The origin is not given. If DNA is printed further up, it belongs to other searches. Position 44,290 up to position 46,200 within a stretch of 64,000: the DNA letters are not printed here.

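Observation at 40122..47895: Compact TetR-MFS-PLP-DUF1611-(PP-loop::creatininase)-epimerase operon: candidate undescribed amino-acid/peptide-derived small-molecule pathway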

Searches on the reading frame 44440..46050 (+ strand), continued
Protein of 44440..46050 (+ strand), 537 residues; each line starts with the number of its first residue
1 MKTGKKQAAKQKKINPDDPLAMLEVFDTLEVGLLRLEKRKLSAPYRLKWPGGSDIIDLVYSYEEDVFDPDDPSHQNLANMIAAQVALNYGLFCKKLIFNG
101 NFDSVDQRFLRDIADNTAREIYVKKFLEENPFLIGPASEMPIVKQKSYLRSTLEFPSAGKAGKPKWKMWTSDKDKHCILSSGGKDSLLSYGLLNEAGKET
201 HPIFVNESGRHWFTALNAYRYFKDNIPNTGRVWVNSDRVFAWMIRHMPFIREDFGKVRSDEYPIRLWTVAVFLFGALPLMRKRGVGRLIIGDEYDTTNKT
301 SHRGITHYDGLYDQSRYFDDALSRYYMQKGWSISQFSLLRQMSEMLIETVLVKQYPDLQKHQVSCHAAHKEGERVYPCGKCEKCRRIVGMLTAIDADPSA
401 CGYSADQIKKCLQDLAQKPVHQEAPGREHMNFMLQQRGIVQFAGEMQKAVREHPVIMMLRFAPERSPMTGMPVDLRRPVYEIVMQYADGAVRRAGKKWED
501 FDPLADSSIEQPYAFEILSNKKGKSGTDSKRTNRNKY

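Call 63: search_protein_families(library=pfam, proteins=[L102:9427-9900:-, L102:11160-12518:+, L094:3166-3690:-, L139:4864-5565:-, L142:3734-4144:-, L109:10072-10377:-, L109:10501-12603:+, L117:5847-7292:+, L133:3263-4528:+, L096:5026-5829:+], max_evalue=0.01)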
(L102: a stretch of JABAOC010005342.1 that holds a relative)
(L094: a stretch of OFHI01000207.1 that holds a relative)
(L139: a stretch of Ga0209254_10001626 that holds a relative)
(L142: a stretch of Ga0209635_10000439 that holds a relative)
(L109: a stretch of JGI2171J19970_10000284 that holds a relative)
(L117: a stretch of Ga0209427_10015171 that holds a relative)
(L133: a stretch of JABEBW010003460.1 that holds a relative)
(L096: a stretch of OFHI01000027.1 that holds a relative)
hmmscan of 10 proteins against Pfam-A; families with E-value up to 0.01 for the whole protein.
L102:9427-9900:- (157 aa): 6 families
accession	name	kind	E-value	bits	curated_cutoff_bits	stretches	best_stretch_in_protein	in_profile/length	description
PF00583.31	Acetyltransf_1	-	1.2e-14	55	20.7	1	18-130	2-116/116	Acetyltransferase (GNAT) family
PF13508.13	Acetyltransf_7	-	1.9e-10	41.4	27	1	48-131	3-83/84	Acetyltransferase (GNAT) domain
PF13673.13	Acetyltransf_10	-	1.6e-08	35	23.6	1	26-131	11-108/128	Acetyltransferase (GNAT) domain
PF14542.12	Acetyltransf_CG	-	0.00017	22.1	30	1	65-108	15-59/80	GCN5-related N-acetyl-transferase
PF08445.16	FR47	-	0.00017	22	22.1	1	75-133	23-80/86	FR47-like protein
PF13527.13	Acetyltransf_9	-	0.003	18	25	0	9-131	2-125/127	Acetyltransferase (GNAT) domain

L102:11160-12518:+ (452 aa): 1 family
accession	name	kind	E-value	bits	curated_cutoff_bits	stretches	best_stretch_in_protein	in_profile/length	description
PF00246.29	Peptidase_M14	-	4.2e-06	27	21.6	1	25-107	1-98/286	Zinc carboxypeptidase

L094:3166-3690:- (174 aa): 2 families
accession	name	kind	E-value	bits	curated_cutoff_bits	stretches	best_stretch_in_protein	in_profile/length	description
PF04034.18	Ribo_biogen_C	-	1.7e-40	138.2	29.9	1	51-173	2-126/127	Ribosome biogenesis protein, C-terminal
PF04068.21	Fer4_RLI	-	0.0016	18.6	23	1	14-39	3-28/35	Possible Fer4-like domain in RNase L inhibitor, RLI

L139:4864-5565:- (233 aa): 2 families
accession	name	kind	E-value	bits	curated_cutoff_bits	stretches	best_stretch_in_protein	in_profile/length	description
PF00227.31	Proteasome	-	2.4e-46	158.2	22.4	1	31-215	1-189/189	Proteasome subunit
PF10584.14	Proteasome_A_N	-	9.7e-13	48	27.7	1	8-29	1-22/23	Proteasome subunit A N-terminal signature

L142:3734-4144:- (136 aa): 2 families
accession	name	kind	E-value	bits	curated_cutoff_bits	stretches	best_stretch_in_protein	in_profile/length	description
PF10771.15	DUF2582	-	3.6e-30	104.4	24.2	2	74-131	4-61/65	Winged helix-turn-helix domain (DUF2582)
PF22536.2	POLR3C_WHD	-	0.003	17.9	30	0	76-114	9-47/77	POLR3C, C-terminal winged-helix domain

L109:10072-10377:- (101 aa): 1 family
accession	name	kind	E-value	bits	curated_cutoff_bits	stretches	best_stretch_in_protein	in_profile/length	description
PF19554.4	DUF6077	-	0.0073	15.6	27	1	5-98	8-112/354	Family of unknown function (DUF6077)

L109:10501-12603:+ (700 aa): 3 families
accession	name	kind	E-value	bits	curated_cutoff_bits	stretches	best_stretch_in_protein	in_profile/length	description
PF04055.27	Radical_SAM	-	2.7e-25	89.9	29.5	1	358-514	2-165/166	Radical SAM superfamily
PF13186.11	SPASM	-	4.4e-11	43.3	21.5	1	589-648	1-66/67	Iron-sulfur cluster-binding domain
PF13353.11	Fer4_12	-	3.4e-07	31.1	22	1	361-461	13-115/137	4Fe-4S single cluster domain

L117:5847-7292:+ (481 aa): 6 families
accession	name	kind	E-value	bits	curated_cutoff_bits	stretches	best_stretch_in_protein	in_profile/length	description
PF07992.20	Pyr_redox_2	-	9.9e-49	166.7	26.1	1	8-323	1-287/291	Pyridine nucleotide-disulphide oxidoreductase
PF02852.28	Pyr_redox_dim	-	1.5e-22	80.3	25.3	1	347-458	1-109/110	Pyridine nucleotide-disulphide oxidoreductase, dimerisation domain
PF00070.33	Pyr_redox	-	2e-16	60.7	22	1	176-245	2-72/82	Pyridine nucleotide-disulphide oxidoreductase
PF13434.12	Lys_Orn_oxgnase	-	2.4e-09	37.3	21.3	1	112-213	121-230/339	L-lysine 6-monooxygenase/L-ornithine 5-monooxygenase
PF13738.12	Pyr_redox_3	-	3.5e-09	36.8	30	1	125-311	114-305/305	Pyridine nucleotide-disulphide oxidoreductase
PF02737.24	3HCDH_N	-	0.0023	18.3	22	0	176-228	2-54/180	3-hydroxyacyl-CoA dehydrogenase, NAD binding domain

L133:3263-4528:+ (422 aa): 1 family
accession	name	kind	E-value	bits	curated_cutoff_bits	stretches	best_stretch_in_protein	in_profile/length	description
PF00368.23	HMG-CoA_red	-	2.1e-114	382.8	27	1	37-400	2-368/368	Hydroxymethylglutaryl-coenzyme A reductase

L096:5026-5829:+ (267 aa): 1 family
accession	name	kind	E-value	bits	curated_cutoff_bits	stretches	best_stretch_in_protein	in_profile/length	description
PF04414.18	tRNA_deacylase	-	1.6e-64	217.6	33.6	1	67-264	2-204/205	D-aminoacyl-tRNA deacylase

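Call 67: search_protein_families(library=ncbifam, proteins=[L102:11160-12518:+, L102:9427-9900:-, L102:5787-6935:+, L102:6932-7990:+, L102:7962-9440:+, L102:10090-11163:+, L011:4824-5681:+], max_evalue=0.001)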
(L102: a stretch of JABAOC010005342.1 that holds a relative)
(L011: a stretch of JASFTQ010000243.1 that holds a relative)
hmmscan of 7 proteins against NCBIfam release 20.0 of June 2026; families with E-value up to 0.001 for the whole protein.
L102:11160-12518:+ (452 aa): 0 families

L102:9427-9900:- (157 aa): 12 families
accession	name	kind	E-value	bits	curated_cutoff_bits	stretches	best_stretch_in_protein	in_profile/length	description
TIGR01575.1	rimI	equivalog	3.3e-18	66.1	86.4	1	17-153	2-132/132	ribosomal protein S18-alanine N-acetyltransferase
NF007025.1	PRK09491.1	equivalog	3.2e-09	36.9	173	1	9-154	3-142/145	ribosomal protein S18-alanine N-acetyltransferase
NF002959.0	PRK03624.1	equivalog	1.6e-08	34.4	124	1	75-136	74-135/147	GNAT family acetyltransferase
NF000487.1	stat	exception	2.6e-08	33.6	420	1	54-133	85-164/189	streptothricin N-acetyltransferase STAT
NF008212.0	PRK10975.1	equivalog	2.8e-07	30.6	219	1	49-134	139-224/232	dTDP-4-amino-4,6-dideoxy-D-galactose acyltransferase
TIGR02382.1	wecD_rffC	equivalog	6.3e-06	25.9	195.1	1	53-133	104-183/191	dTDP-4-amino-4,6-dideoxy-D-galactose acyltransferase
TIGR03585.1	PseH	equivalog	4.9e-05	23.5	93.1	1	44-143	47-146/156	UDP-4-amino-4,6-dideoxy-N-acetyl-beta-L-altrosamine N-acetyltransferase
NF053587.1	SpmdActasePaiA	equivalog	5.1e-05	23.1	250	1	70-131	87-148/172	spermidine/spermine N(1)-acetyltransferase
NF043067.1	AAC_6p_group_E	equivalog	0.00026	20.9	140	1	15-137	4-134/140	aminoglycoside 6'-N-acetyltransferase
NF000359.1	sat3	exception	0.00043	20.4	360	1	44-150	67-172/180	streptothricin N-acetyltransferase Sat3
NF007807.0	PRK10514.1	equivalog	0.00062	19.7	134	1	75-135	72-127/147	acetyltransferase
NF049894.1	CG3035_N_ac_Glu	equivalog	0.0008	18.7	280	1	68-135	227-294/300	N-acetylglutamate synthase, CG3035 family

L102:5787-6935:+ (382 aa): 43 families (the best 25 are shown)
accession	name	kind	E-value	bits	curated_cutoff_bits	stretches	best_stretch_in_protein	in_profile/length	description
NF004996.0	PRK06381.1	equivalog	5.6e-131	436.3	266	1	54-381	8-318/319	threonine synthase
NF004170.0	PRK05638.1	equivalog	3.6e-39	134.5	421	1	74-379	63-353/442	threonine synthase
NF006050.0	PRK08197.1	equivalog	5.1e-30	104.5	303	1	76-377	79-376/406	threonine synthase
NF005035.0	PRK06450.1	equivalog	4.9e-29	101.2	301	1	93-358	65-317/338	threonine synthase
TIGR00260.1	thrC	equivalog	4e-27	95.3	167.1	1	70-380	15-334/340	threonine synthase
NF006094.0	PRK08246.1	subfamily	1.5e-21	77.1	331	1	75-379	21-301/310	serine/threonine dehydratase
NF006205.0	PRK08329.1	equivalog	3.2e-19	69.1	358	1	93-274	72-250/347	threonine synthase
NF008735.0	PRK11761.1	equivalog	2.8e-16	59.6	413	1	71-222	6-161/296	cysteine synthase CysM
NF007989.0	PRK10717.1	equivalog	2.8e-16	59.5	387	1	74-247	11-196/334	cysteine synthase A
NF005292.0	PRK06815.1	equivalog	1.1e-15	57.6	371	1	67-246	11-187/320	threonine/serine dehydratase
TIGR01137.1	cysta_beta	equivalog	1.3e-15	57.1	510.25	1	73-247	7-189/457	cystathionine beta-synthase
TIGR01136.1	cysKM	subfamily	2.8e-14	53.2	344.15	1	74-189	4-121/299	cysteine synthase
NF006058.0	PRK08206.1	equivalog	3e-14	52.3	276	1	123-255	112-254/402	diaminopropionate ammonia-lyase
TIGR01138.1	cysM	equivalog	5.2e-14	52.5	394.2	1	73-178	4-112/290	cysteine synthase B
NF009057.0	PRK12391.1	equivalog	8e-14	51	366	1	78-183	80-190/441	TrpB-like pyridoxal phosphate-dependent enzyme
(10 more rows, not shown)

L102:6932-7990:+ (352 aa): 1 family
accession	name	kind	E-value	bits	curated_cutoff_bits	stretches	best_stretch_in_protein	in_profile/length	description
NF041892.1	DgcN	equivalog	1.8e-50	171.8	480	1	66-345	48-325/326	N-acetyltransferase DgcN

L102:7962-9440:+ (492 aa): 0 families

L102:10090-11163:+ (357 aa): 18 families
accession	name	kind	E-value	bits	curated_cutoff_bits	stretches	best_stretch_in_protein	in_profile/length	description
NF041118.1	A_G_epim_Thtga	equivalog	2.2e-71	240.8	500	1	4-335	2-331/341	L-Ala-D/L-Glu epimerase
TIGR02534.1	mucon_cyclo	subfamily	1.9e-49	168.6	334.95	1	8-356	4-358/368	muconate/chloromuconate family cycloisomerase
NF042940.1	racemase_DgcA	equivalog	2e-43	148.8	400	1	12-347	5-318/323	N-acetyl-D-Glu racemase DgcA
NF043002.1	HProlDhtase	equivalog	1.4e-40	139.3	500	1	25-355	25-354/366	cis-3-hydroxy-L-proline dehydratase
TIGR01928.1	menC_lowGC_arch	equivalog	5.3e-40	137.4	200.65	1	13-311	3-298/325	o-succinylbenzoate synthase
NF040866.1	AraD_Arch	equivalog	6e-38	130.8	650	1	101-355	105-361/372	arabinonate dehydratase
NF010624.0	PRK14017.1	equivalog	1.8e-36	126.1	311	1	34-356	16-353/382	galactonate dehydratase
NF043051.1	ManoateDhtManD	equivalog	2.2e-31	109.1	550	2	175-355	196-375/403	D-mannonate dehydratase ManD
NF047820.1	TalGalacDh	equivalog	2.1e-29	102.6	500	1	34-354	39-355/371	L-talarate/galactarate dehydratase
NF040790.2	glucon_galact_dh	equivalog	4.3e-29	101.5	750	1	33-356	25-362/390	bifunctional D-gluconate/D-galactonate dehydratase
NF011654.0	PRK15072.1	subfamily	1.4e-28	100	430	2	175-355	197-376/404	D-galactonate dehydratase family protein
NF011708.0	PRK15129.1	equivalog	4.4e-27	95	343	1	16-333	12-310/321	L-Ala-D/L-Glu epimerase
NF002782.0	PRK02901.1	equivalog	1.3e-24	86.8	288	1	98-345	59-290/328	o-succinylbenzoate synthase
TIGR01927.1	menC_gam_Gplu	equivalog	1.9e-18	66.8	130.55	1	13-305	3-274/307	o-succinylbenzoate synthase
NF002739.0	PRK02714.1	equivalog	2.5e-17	63.3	259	1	141-315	119-292/320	o-succinylbenzoate synthase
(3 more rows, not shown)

L011:4824-5681:+ (285 aa): 2 families
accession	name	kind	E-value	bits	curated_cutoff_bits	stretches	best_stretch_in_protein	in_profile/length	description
NF003191.0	PRK04164.1-2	equivalog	0.0001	21.9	179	1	215-275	115-173/200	hypothetical protein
NF043063.1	MMSYN1_0411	equivalog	0.00099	18.1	550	0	109-168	178-237/498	YitT family ABC transporter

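Call 71: find_encoding_contigs(protein=P0123, flank=8000, max_places=3)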
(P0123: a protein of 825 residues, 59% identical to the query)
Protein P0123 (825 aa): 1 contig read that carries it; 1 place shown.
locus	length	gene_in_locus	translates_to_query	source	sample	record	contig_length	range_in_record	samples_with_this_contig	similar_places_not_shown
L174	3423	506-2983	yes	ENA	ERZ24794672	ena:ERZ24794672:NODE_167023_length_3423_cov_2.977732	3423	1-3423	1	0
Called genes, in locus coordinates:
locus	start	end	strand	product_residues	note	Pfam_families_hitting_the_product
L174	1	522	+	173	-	?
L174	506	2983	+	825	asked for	PF13489:Methyltransf_23, PF13847:Methyltransf_31 (weak), PF08241:Methyltransf_11, PF08242:Methyltransf_12, PF13649:Methyltransf_25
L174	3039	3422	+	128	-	?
